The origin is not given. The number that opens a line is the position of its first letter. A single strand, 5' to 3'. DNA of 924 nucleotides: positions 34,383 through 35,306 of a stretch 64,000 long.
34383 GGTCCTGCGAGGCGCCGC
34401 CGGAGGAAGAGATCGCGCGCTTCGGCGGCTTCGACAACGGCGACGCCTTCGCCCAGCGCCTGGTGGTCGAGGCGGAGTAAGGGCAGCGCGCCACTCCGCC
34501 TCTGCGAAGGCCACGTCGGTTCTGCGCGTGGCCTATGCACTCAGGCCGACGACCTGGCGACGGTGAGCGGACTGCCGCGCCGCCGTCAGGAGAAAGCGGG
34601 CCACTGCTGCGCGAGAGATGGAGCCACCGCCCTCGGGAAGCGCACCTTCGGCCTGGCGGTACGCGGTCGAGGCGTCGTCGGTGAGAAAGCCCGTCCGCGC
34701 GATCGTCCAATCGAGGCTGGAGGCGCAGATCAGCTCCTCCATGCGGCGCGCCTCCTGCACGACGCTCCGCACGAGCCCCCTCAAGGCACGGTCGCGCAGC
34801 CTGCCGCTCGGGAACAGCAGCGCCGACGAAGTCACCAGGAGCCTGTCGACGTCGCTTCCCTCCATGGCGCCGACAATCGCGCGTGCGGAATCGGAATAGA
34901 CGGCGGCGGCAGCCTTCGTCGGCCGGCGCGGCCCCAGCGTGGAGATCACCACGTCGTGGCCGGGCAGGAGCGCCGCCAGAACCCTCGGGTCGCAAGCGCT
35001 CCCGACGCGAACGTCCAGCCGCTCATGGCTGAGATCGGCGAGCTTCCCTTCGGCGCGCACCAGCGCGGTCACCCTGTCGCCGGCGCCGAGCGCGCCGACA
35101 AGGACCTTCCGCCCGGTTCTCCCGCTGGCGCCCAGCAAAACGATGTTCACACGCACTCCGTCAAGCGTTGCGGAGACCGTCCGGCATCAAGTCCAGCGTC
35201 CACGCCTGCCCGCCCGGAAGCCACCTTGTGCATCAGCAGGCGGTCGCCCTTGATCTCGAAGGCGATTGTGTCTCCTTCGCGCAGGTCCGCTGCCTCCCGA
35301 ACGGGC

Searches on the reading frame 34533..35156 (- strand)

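Call 65: search_protein_families(library=pfam, proteins=[window:34533-35156:-], max_evalue=0.00001)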
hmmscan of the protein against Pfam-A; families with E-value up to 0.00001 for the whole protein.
window:34533-35156:- (207 aa): 1 family
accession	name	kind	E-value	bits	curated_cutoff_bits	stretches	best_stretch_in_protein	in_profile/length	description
PF13460.12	NAD_binding_10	-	2.6e-38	132.1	27.2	1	9-194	1-182/184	NAD(P)H-binding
